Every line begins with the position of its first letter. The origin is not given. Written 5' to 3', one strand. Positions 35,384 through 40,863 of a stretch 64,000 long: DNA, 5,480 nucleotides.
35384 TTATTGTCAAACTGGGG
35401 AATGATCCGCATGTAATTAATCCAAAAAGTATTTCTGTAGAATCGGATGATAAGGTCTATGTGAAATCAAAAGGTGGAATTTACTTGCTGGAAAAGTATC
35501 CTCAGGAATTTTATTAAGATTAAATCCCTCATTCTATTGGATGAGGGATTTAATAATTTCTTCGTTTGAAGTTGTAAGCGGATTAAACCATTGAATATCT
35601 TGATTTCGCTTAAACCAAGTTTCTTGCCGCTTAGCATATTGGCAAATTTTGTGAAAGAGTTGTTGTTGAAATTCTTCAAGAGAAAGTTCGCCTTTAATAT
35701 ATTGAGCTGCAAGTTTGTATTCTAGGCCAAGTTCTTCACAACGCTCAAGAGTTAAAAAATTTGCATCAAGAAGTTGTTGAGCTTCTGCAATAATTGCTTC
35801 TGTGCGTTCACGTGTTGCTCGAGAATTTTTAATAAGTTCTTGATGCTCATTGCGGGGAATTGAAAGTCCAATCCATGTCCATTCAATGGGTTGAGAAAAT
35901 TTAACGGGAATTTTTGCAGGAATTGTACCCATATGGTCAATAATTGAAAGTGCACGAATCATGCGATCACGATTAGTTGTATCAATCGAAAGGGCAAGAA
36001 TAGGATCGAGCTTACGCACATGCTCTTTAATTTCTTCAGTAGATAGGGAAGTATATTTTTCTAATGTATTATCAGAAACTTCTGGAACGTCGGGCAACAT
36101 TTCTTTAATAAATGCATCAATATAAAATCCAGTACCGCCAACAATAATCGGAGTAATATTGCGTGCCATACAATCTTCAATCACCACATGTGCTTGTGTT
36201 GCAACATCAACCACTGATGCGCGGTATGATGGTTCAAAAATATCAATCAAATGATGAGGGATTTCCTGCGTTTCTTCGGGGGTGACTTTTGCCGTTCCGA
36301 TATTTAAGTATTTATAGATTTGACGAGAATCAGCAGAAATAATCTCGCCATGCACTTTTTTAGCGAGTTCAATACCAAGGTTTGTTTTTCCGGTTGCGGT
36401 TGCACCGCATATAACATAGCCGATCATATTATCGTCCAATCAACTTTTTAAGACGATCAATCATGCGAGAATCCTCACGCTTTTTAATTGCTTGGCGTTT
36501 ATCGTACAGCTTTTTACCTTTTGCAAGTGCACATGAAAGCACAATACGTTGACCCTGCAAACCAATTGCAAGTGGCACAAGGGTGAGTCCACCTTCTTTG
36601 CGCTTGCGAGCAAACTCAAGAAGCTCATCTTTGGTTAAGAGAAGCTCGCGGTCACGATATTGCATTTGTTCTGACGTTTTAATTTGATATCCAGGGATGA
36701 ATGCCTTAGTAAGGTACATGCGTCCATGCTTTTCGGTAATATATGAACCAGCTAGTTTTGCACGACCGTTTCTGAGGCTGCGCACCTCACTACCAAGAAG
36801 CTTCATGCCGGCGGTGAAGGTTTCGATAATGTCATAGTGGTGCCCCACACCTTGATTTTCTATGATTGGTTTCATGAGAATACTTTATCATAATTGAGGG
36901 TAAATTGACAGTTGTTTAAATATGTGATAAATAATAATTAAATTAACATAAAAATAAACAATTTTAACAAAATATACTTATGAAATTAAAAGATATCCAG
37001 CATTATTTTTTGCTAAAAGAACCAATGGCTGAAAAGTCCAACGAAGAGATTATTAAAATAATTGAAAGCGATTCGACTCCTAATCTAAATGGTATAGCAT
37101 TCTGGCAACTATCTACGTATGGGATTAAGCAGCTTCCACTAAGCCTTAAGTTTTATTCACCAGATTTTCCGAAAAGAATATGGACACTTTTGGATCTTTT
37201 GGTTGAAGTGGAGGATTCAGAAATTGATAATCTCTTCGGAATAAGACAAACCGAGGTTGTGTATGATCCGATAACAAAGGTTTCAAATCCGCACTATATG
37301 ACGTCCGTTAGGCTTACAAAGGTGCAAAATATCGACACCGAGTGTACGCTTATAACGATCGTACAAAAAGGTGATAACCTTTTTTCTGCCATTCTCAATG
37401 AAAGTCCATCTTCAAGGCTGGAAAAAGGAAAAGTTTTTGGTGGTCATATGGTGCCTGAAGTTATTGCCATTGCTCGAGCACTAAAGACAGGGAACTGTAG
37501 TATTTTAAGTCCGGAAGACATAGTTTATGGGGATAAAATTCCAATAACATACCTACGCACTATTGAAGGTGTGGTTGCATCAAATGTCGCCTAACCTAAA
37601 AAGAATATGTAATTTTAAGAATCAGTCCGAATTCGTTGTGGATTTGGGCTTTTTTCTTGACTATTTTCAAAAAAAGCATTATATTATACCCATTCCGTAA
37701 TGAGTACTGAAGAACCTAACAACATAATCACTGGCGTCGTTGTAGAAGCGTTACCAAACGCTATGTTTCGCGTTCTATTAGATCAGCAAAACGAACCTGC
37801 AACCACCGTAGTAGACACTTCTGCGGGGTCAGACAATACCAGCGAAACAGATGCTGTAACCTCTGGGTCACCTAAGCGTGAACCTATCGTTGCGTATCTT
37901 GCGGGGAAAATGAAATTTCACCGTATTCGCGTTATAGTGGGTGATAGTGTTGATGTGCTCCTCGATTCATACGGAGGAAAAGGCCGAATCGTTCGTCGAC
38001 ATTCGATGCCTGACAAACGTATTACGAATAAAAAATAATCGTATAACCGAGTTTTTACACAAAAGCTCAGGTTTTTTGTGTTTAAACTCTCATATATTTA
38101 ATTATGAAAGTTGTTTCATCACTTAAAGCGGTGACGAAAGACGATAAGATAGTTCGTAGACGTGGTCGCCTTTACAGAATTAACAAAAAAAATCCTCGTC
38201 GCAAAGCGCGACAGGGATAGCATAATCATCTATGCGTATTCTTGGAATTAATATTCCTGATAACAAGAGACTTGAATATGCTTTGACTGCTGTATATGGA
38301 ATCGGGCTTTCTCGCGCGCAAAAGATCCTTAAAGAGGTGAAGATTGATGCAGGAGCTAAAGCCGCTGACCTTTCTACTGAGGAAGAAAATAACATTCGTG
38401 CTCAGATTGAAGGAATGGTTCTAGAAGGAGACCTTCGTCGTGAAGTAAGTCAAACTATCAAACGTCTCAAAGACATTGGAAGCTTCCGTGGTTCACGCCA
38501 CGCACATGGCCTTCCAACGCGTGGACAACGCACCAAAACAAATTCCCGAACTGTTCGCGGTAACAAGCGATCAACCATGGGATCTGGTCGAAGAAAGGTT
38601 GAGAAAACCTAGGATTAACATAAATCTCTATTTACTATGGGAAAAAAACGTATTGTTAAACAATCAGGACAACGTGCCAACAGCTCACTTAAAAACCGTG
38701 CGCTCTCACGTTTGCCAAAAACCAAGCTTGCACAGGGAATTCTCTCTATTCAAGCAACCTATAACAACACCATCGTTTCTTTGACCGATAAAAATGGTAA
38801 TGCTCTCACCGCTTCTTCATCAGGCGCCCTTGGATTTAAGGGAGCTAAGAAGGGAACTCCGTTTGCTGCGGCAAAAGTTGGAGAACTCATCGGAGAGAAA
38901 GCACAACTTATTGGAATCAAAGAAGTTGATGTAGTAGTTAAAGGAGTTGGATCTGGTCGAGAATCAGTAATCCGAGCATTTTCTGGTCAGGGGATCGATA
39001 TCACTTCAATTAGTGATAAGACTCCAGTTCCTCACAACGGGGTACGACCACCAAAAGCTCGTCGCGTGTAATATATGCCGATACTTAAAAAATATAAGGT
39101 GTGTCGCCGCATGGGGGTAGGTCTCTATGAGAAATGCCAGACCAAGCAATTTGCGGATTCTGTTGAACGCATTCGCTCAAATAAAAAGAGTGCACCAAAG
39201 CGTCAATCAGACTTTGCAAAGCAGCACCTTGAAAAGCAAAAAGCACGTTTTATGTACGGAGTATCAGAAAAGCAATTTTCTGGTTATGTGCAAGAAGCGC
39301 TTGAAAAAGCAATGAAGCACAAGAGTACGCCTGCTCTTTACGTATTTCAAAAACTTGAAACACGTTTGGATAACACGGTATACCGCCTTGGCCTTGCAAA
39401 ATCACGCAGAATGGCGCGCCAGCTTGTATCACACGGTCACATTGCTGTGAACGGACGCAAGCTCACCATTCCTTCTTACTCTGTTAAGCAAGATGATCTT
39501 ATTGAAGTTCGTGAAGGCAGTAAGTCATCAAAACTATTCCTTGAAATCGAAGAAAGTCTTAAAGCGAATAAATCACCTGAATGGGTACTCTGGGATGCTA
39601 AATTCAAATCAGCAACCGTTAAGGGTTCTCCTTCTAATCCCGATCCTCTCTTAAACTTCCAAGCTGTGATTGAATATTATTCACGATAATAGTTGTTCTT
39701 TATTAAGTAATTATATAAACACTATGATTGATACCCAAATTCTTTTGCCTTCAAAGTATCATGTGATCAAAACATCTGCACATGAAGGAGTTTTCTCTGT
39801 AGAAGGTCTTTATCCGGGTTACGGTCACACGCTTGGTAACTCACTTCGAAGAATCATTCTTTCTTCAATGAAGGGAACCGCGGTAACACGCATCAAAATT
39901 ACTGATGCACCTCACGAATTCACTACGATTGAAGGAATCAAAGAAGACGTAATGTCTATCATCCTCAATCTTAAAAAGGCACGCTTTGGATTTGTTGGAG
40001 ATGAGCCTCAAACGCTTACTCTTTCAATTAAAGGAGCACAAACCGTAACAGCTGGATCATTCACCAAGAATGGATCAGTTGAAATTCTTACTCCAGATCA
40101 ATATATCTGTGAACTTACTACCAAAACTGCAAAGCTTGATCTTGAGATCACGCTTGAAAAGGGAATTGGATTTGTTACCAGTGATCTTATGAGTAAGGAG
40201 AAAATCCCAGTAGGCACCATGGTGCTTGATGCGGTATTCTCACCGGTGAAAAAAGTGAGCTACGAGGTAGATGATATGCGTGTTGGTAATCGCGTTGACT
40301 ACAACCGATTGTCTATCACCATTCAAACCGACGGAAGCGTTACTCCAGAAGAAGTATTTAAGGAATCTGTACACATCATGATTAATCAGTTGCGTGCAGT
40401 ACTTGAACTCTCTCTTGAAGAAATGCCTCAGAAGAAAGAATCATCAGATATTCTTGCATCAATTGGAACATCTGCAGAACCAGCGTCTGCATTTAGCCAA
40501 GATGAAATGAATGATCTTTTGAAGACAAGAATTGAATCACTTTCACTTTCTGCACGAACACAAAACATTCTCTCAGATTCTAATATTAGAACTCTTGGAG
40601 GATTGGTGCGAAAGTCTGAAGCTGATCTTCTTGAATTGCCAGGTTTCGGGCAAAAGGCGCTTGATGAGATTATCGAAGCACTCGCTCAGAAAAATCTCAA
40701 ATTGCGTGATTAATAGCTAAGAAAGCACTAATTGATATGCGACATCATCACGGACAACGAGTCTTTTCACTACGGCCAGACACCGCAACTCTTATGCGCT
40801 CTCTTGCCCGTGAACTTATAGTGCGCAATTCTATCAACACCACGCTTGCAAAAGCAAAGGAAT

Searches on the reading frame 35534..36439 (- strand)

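Call 19: search_protein_families(library=pfam, proteins=[window:35534-36439:-], max_evalue=0.001)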
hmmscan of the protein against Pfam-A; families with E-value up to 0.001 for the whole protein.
window:35534-36439:- (301 aa): 2 families
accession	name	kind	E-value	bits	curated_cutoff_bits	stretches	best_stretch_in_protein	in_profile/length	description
PF01715.23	IPPT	-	3.6e-53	181.2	23.6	1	40-278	1-242/243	IPP transferase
PF01745.22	IPT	-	3.6e-07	30.3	20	1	8-60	4-56/233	Isopentenyl transferase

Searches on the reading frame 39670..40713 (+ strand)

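Call 72: search_protein_families(library=pfam, proteins=[window:39670-40713:+], max_evalue=0.001)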
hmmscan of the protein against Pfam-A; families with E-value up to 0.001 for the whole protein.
window:39670-40713:+ (347 aa): 5 families
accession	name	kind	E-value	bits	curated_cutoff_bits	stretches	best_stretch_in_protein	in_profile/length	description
PF01000.31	RNA_pol_A_bac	-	8.9e-26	90.9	33.9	1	75-191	1-119/119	RNA polymerase Rpb3/RpoA insert domain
PF01193.29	RNA_pol_L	-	2.5e-20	72.4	24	1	49-241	5-74/74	RNA polymerase Rpb3/Rpb11 dimerisation domain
PF03118.21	RNA_pol_A_CTD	-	4.9e-17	61.9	23.8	1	277-339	4-66/67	Bacterial RNA polymerase, alpha chain C terminal domain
PF13656.11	RNA_pol_L_2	-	1.4e-05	25.1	27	0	212-244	40-72/75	RNA polymerase Rpb3/Rpb11 dimerisation domain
PF14520.12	HHH_5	-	2.4e-05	25.2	27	1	299-339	17-56/57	Helix-hairpin-helix domain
